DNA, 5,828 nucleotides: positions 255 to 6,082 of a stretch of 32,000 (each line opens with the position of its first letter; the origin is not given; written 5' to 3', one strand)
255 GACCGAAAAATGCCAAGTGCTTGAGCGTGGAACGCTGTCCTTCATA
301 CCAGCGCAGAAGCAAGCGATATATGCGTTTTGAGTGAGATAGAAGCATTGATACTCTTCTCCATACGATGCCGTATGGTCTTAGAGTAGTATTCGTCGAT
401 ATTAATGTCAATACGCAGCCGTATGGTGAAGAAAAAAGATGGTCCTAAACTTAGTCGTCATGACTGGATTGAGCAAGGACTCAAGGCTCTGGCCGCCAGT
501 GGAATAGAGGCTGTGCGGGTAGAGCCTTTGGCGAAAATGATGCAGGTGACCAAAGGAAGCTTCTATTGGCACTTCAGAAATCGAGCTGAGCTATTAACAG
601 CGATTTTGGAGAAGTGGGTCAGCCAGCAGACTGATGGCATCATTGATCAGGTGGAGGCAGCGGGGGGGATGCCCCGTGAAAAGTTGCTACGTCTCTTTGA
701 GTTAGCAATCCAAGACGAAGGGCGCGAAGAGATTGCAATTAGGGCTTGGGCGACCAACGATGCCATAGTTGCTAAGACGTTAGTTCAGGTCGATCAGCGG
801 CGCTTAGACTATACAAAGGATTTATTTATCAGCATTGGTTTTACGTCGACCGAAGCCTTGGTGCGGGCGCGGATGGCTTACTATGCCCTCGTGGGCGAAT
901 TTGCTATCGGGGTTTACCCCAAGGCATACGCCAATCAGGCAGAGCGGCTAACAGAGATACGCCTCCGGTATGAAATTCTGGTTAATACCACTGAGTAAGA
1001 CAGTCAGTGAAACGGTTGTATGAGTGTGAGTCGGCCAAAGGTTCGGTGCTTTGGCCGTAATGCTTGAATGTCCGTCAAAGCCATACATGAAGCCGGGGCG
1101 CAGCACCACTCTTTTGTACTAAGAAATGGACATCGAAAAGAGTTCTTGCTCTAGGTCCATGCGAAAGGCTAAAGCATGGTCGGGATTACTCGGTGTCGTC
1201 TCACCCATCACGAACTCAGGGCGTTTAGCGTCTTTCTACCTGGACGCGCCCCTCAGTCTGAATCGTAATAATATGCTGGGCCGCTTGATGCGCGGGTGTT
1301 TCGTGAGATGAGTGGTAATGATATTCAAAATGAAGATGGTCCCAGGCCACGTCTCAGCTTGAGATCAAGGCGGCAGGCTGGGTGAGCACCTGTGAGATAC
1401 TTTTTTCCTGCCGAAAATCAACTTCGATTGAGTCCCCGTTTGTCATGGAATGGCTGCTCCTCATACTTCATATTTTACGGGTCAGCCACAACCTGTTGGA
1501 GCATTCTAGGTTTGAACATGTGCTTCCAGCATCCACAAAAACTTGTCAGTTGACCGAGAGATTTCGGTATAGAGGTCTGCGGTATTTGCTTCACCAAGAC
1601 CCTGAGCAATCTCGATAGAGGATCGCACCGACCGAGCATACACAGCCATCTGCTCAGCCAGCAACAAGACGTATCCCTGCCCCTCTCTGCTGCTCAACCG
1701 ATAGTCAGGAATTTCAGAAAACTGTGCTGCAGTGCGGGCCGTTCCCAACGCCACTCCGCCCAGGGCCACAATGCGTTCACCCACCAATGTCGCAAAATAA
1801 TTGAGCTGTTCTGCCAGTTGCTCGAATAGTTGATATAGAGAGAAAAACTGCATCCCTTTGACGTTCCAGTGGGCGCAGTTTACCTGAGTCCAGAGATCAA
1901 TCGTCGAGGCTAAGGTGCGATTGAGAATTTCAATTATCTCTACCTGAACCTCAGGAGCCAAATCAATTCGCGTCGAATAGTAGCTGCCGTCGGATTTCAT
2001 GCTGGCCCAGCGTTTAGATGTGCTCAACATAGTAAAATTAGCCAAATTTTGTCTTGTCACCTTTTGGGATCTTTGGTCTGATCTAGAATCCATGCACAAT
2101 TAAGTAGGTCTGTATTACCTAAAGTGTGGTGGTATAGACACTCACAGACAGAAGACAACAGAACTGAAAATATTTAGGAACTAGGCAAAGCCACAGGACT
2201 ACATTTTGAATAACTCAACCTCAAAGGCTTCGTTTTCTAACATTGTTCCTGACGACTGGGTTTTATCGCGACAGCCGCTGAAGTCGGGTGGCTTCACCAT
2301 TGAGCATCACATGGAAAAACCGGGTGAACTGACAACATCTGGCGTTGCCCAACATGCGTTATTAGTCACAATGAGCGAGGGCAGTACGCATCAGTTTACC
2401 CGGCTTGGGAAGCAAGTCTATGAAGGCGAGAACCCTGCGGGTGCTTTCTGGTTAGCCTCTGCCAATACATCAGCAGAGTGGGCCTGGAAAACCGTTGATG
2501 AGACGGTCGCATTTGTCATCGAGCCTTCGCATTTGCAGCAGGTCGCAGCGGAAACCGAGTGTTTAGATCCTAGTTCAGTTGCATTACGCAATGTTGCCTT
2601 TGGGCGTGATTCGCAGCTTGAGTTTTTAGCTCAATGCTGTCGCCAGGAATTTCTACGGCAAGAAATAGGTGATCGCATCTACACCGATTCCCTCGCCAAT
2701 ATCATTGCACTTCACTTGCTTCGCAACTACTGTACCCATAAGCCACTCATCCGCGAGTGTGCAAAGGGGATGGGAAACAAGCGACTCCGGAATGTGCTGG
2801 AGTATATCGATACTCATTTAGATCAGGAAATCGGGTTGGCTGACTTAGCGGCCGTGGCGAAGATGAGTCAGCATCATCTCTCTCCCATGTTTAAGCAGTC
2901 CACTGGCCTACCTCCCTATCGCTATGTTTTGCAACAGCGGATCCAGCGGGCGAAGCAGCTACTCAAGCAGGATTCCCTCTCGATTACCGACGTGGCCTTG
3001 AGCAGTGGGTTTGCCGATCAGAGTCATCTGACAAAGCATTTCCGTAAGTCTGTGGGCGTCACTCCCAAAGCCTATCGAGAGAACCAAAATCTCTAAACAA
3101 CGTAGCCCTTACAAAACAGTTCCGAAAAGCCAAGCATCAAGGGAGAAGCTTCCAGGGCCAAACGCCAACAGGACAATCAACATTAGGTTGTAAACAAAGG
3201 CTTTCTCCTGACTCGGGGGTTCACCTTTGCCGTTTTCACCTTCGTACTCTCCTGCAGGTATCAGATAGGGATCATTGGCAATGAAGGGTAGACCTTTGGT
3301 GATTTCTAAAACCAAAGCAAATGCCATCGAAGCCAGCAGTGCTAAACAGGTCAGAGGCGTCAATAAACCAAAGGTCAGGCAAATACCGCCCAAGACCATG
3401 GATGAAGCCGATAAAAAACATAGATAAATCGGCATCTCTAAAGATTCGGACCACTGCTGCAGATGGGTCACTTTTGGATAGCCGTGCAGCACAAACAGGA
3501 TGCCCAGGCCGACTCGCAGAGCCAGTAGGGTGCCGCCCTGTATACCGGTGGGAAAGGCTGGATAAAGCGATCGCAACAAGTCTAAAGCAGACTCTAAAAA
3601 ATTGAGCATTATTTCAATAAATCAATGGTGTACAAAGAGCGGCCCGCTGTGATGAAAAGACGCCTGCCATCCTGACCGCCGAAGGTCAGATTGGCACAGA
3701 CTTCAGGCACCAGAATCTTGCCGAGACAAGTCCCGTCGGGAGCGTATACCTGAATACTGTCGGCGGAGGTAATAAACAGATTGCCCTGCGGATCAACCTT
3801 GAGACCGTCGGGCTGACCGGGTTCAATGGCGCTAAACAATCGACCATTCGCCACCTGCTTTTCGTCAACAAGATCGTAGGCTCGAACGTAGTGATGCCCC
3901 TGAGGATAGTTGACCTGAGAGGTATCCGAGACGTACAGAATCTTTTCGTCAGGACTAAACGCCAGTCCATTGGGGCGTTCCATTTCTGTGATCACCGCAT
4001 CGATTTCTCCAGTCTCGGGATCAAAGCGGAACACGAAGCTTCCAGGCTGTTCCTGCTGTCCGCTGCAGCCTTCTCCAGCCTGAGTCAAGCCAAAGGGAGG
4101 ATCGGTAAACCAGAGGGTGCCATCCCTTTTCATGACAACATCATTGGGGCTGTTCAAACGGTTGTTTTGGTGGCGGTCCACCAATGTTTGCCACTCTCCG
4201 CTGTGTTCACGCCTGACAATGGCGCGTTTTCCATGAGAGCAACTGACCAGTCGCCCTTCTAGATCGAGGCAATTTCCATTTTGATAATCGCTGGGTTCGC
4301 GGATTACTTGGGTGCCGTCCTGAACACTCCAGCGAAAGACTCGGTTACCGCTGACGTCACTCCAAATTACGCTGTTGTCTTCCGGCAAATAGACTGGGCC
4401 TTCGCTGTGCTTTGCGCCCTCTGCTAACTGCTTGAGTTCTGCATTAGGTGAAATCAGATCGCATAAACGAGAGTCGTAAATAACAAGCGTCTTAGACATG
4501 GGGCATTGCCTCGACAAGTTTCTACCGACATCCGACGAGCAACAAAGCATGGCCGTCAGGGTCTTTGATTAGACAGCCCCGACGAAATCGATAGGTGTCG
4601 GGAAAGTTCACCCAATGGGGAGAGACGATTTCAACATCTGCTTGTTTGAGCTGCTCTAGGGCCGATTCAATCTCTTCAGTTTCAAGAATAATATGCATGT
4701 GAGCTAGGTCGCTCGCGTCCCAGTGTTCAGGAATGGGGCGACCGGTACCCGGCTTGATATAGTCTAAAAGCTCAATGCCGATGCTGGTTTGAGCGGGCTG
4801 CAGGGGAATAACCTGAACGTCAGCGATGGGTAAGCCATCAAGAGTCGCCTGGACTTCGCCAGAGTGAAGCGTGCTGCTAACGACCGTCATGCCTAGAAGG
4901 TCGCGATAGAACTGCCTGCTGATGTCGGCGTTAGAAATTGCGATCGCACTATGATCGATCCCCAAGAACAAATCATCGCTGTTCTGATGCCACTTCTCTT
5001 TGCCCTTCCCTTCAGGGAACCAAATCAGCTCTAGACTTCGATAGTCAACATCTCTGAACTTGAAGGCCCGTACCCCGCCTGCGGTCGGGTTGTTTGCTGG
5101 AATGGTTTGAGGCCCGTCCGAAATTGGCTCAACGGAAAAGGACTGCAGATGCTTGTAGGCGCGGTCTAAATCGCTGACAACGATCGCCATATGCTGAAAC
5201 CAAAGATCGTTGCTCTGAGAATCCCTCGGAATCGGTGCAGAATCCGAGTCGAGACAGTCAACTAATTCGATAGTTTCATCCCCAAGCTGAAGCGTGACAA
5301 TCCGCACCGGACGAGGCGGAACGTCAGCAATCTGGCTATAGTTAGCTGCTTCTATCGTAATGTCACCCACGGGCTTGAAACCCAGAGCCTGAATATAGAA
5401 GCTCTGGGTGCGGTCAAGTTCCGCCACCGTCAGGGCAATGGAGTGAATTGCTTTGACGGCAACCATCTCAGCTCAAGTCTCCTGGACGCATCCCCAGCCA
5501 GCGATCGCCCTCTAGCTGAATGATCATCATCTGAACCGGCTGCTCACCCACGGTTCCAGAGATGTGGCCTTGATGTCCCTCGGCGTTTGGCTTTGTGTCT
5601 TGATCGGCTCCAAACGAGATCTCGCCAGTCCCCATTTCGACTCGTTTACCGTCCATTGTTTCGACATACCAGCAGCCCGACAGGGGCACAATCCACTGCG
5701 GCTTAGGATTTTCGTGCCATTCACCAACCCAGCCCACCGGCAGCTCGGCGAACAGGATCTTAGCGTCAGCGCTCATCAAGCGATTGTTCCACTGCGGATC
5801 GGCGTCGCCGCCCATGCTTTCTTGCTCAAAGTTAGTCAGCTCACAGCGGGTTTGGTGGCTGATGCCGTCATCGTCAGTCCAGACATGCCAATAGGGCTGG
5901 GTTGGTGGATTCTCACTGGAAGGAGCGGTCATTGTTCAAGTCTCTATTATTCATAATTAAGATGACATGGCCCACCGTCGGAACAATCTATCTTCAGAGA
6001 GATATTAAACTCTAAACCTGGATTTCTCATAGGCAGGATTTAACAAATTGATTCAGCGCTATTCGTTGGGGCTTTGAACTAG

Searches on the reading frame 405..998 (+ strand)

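Call 6: search_protein_families(library=pfam, proteins=[window:405-998:+])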
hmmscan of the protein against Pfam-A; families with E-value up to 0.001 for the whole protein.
window:405-998:+ (197 aa): 1 family
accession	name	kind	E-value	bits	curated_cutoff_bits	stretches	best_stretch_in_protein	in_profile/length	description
PF00440.29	TetR_N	-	3.5e-09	36.8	24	1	23-67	3-47/47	Bacterial regulatory proteins, tetR family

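Call 41: search_protein_families(library=ncbifam, proteins=[window:405-998:+], max_evalue=0.01)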
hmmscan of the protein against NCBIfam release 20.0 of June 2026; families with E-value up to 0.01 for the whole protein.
window:405-998:+ (197 aa): 14 families
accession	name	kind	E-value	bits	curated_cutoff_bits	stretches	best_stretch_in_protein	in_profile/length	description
NF010319.1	PRK13756.1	equivalog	5.7e-09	36.1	265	1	15-75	1-61/199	tetracycline resistance transcriptional repressor TetR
NF007949.0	PRK10668.1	equivalog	1.5e-08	34.4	271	1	11-74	6-69/216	multidrug efflux transporter transcriptional repressor AcrR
NF051852.1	efflux_TF_MtrR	exception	5.1e-08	32.9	280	1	9-103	3-101/205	multidrug efflux system transcriptional repressor MtrR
NF007430.0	PRK09975.1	equivalog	6.9e-08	31.9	274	1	11-75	6-67/220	acrEF/envCD operon transcriptional regulator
NF051457.1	acryl_TF_AcuR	equivalog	5.2e-07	29.2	247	1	4-72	5-73/204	acrylate utilization transcriptional regulator AcuR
NF041196.1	ScbR_bind_reg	equivalog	1.9e-06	28.2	150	1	28-101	18-90/191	ScbR family autoregulator-binding transcription factor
NF001978.0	PRK00767.1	equivalog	3.2e-06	27.1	118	1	15-134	8-132/197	transcriptional regulator BetI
NF058643.1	TranRegCurRPseudo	equivalog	1.2e-05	25.1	300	1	18-98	9-89/193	TetR family transcriptional repressor CurR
TIGR03384.1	betaine_BetI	equivalog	1.7e-05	24.6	201.3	1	16-117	8-108/189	choline-binding transcriptional repressor BetI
NF053878.1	FATransRegFadRBac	equivalog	2e-05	24.5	200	1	22-101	9-87/190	fatty acid metabolism transcriptional regulator FadR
NF050111.1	TransRegSACE7040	equivalog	5.7e-05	23.1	250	1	18-102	3-86/186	SACE_7040 family transcriptional regulator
NF033703.1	transcr_KstR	equivalog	0.00023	20.8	280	1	23-130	14-124/185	cholesterol catabolism transcriptional regulator KstR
NF000040.3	Tn10_TetC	equivalog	0.00031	20.9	425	1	32-70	29-67/197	tetracyline resistance-associated transcriptional repressor TetC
NF011572.0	PRK14996.1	equivalog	0.0036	17.2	144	1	18-122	9-108/192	TetR family transcriptional regulator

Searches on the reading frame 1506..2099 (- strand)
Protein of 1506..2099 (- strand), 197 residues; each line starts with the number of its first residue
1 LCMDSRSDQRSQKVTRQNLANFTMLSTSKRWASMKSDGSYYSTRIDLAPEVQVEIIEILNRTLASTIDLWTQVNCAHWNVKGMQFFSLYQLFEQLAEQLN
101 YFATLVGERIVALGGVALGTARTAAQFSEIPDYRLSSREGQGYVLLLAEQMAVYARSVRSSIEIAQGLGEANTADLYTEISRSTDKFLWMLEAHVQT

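Call 6: search_protein_families(library=pfam, proteins=[window:1506-2099:-])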
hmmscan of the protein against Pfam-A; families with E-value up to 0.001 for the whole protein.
window:1506-2099:- (197 aa): 1 family
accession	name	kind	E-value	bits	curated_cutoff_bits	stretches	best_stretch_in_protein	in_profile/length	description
PF00210.30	Ferritin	-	6.5e-19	68.7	24.5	1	56-196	1-137/142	Ferritin-like domain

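Call 41: search_protein_families(library=ncbifam, proteins=[window:1506-2099:-], max_evalue=0.01)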
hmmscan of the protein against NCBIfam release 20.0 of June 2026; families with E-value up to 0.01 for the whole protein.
window:1506-2099:- (197 aa): 3 families
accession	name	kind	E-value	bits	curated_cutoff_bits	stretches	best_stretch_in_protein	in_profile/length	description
NF006975.0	PRK09448.1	equivalog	4.4e-49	166.7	114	1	36-196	10-167/168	DNA starvation/stationary phase protection protein Dps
NF041388.1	DNAstvprot_Halo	equivalog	4.3e-16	59.3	170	1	45-183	14-152/171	DNA starvation/stationary phase protection protein DpsA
NF052461.1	DNAProtecDpsACyan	equivalog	4.6e-13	49.2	300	1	39-189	12-162/176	DNA starvation/stress protection protein DpsA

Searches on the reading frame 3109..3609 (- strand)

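Call 6: search_protein_families(library=pfam, proteins=[window:3109-3609:-])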
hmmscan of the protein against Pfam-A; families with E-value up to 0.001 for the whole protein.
window:3109-3609:- (166 aa): 1 family
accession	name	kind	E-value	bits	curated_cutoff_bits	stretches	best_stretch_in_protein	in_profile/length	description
PF07681.17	DoxX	-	1.8e-10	41.7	23.6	1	28-100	2-81/85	DoxX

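Call 41: search_protein_families(library=ncbifam, proteins=[window:3109-3609:-], max_evalue=0.01)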
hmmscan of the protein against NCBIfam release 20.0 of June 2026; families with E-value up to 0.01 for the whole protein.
window:3109-3609:- (166 aa): 1 family
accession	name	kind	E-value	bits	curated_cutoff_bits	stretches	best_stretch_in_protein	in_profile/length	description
NF050144.1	matur_HvfX_fam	equivalog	1.7e-08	34.8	80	2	28-100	4-85/165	HvfX family Cu-binding RiPP maturation protein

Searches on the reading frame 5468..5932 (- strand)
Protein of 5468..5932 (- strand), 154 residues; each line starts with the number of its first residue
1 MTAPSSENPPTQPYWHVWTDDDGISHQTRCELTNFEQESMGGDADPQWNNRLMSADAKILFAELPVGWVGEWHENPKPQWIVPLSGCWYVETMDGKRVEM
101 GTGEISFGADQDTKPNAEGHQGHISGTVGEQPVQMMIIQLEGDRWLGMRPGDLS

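Call 6: search_protein_families(library=pfam, proteins=[window:5468-5932:-])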
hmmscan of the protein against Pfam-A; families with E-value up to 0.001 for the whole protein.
window:5468-5932:- (154 aa): 1 family
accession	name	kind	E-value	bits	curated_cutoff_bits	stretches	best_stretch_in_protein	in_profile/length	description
PF07883.17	Cupin_2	-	0.00064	19.8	27.2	0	62-105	3-45/70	Cupin domain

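Call 15: find_encoding_contigs(protein=window:5468-5932:-, flank=6000, max_places=10)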
Protein window:5468-5932:- (154 aa): no gene with exactly this product is on record in the collection.
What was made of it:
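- Tried and rejected: A look-up of the window's own cupin in the assembly index found no record (call 15).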

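Call 16: find_homologous_proteins(query=window:5468-5932:-)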
Query window:5468-5932:- (154 aa): 1830 proteins with E <= 0.001 among 1835 candidates; the best 120 are listed.
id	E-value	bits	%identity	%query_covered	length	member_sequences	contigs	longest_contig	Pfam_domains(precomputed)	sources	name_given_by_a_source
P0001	2.6e-104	364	100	100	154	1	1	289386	-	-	-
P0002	1.4e-93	329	89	99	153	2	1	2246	-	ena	-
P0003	2.0e-93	329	91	97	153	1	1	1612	-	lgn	-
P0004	5.7e-91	321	88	97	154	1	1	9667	-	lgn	-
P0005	2.8e-88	312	90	93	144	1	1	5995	-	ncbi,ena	-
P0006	1.4e-82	294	75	99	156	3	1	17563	-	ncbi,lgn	-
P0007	4.8e-82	292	77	100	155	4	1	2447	PF07883.18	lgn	-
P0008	2.2e-81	290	75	99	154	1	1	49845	-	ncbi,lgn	ncbi:MAG: cupin domain-containing protein [Elainellaceae cyanobacterium]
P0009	2.9e-81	289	78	95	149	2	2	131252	-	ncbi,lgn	ncbi:MAG: cupin domain-containing protein [Microcoleaceae cyanobacterium]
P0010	3.1e-81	289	75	99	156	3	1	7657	PF07883.18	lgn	-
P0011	7.9e-80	285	78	95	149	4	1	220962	-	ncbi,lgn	ncbi:MAG: cupin domain-containing protein [Microcoleaceae cyanobacterium]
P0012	3.4e-79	283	78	95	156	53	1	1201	-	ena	-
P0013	3.4e-79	283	74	99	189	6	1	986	-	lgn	-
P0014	4.2e-79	282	74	97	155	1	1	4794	PF07883.18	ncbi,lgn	ncbi:MAG: cupin domain-containing protein [Cyanobacteria bacterium P01_A01_bin.135]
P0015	4.6e-79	282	74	100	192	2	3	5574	-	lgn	-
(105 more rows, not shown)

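Call 17: find_encoding_contigs(protein=P0004, flank=5000, max_places=2)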
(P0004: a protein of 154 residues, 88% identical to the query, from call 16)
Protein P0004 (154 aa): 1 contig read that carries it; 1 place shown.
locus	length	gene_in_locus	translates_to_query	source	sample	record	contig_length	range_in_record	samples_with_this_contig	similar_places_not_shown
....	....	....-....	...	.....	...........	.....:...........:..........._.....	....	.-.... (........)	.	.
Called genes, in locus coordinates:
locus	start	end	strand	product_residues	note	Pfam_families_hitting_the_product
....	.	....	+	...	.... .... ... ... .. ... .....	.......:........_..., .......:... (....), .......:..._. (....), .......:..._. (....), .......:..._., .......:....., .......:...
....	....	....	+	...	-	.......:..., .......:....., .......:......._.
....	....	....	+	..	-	-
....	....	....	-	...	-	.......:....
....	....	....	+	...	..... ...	-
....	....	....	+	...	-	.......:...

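Call 18: find_encoding_contigs(protein=P0005, flank=5000, max_places=2)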
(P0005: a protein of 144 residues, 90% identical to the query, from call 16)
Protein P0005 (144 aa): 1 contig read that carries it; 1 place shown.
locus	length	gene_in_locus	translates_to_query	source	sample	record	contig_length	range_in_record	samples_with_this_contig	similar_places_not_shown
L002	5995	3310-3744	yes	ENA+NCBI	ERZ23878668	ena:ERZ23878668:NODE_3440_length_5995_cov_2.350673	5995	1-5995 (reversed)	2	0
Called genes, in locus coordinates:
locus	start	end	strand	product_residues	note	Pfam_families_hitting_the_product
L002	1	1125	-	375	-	?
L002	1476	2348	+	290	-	PF06888:Put_Phosphatase (faint), PF12710:HAD (faint)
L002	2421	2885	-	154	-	-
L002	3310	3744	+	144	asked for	-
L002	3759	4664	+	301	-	PF08450:SGL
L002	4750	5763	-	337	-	PF03706:LPG_synthase_TM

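Call 19: find_encoding_contigs(protein=P0008, flank=5000, max_places=2)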
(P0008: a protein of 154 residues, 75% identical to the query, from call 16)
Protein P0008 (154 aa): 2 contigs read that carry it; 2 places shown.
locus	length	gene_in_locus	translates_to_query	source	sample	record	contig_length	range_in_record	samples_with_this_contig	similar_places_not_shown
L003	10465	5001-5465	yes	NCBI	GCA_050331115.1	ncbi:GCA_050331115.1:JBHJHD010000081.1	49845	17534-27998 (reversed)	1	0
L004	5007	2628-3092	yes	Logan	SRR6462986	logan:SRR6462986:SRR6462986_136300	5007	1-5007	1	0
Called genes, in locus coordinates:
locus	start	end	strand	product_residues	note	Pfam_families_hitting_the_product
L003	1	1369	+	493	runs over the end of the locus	PF00672:HAMP, PF00512:HisKA, PF02518:HATPase_c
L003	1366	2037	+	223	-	PF00072:Response_reg, PF00486:Trans_reg_C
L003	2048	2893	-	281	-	PF01435:Peptidase_M48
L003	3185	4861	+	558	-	PF16656:Pur_ac_phosph_N (weak), PF00149:Metallophos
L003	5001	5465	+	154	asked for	-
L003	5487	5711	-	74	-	-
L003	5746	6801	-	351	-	PF04069:OpuAC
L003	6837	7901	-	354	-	PF09818:ABC_ATPase (faint), PF00005:ABC_tran, PF13304:AAA_21 (faint)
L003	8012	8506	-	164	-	PF01047:MarR, PF12802:MarR_2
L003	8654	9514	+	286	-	PF00892:EamA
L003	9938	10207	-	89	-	-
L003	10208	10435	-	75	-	-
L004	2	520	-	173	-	?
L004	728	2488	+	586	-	PF16656:Pur_ac_phosph_N (weak), PF00149:Metallophos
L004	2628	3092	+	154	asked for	-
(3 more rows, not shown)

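Call 23: find_related_loci(query=window:5468-5932:-, collection=metagenome_contigs, flank=4000)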
Query window:5468-5932:- (154 aa) in metagenome_contigs; peptide patterns used: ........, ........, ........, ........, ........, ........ (x = any residue, [..] = any of these).
400 stretches matched a pattern; 380 encode a relative of the query (tblastn E <= 1e-3); the best 80 are kept; 80 distinct loci.
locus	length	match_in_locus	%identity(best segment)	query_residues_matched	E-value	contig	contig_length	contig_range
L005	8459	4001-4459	77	2-154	1e-83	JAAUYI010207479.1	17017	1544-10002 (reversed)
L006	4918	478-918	77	8-154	7e-80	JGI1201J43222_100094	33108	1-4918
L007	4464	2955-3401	74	6-154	2e-78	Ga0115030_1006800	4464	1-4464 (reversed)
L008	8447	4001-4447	73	5-153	4e-78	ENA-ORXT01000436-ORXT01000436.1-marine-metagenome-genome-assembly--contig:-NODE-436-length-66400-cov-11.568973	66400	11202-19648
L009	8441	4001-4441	75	8-154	6e-77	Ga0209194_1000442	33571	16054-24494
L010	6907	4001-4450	73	5-154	4e-77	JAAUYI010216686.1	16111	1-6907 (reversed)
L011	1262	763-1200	75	8-153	5e-81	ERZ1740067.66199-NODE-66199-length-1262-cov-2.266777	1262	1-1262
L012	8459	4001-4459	69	1-153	3e-75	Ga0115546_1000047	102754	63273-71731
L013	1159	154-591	73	8-153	2e-80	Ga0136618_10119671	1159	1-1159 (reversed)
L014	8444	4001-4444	72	5-152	7e-75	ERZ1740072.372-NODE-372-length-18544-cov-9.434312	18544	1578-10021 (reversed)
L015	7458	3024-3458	72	8-152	1e-74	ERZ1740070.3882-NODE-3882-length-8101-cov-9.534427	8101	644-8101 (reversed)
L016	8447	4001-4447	70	6-154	2e-74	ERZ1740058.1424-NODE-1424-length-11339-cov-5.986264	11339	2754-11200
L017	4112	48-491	68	7-154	3e-74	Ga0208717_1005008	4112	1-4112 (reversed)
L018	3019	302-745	70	6-153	3e-74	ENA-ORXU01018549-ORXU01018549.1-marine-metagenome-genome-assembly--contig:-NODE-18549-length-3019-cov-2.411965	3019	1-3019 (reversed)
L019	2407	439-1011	59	6-154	1e-74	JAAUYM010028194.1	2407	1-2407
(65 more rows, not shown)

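Call 28: find_encoding_contigs(protein=P0002, flank=3000, max_places=3)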
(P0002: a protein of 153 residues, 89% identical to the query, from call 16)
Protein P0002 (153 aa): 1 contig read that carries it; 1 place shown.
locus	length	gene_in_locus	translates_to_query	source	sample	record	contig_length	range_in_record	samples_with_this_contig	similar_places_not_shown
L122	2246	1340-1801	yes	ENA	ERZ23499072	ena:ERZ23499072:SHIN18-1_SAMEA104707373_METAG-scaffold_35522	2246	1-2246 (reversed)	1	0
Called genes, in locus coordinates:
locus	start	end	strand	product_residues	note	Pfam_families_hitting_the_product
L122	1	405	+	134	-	?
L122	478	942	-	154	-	-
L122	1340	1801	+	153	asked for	-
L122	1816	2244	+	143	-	?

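Call 29: find_encoding_contigs(protein=P0003, flank=3000, max_places=3)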
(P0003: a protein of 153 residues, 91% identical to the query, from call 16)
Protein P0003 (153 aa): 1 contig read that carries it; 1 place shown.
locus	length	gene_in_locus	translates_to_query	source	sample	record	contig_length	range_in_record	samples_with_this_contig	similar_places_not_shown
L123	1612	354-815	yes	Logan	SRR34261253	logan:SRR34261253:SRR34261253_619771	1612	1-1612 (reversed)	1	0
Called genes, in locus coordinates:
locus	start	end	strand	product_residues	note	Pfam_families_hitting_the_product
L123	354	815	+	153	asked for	-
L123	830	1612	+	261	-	?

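Call 41: search_protein_families(library=ncbifam, proteins=[window:5468-5932:-], max_evalue=0.01)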
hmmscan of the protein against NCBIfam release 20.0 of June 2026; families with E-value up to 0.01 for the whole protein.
window:5468-5932:- (154 aa): 0 families

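Call 65: search_solved_structures(query=window:5468-5932:-, max_evalue=1)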
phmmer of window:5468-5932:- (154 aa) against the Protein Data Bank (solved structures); distinct sequences matched with E-value up to 1: 2.
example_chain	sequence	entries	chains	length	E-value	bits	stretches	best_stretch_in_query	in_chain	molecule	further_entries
3zhl_A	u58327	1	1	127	0.28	14.2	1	38-96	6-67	MG8-14 SCAFFOLD ANTIBODY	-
9uoi_A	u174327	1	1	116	0.77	12.8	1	38-96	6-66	nanobody Tnb316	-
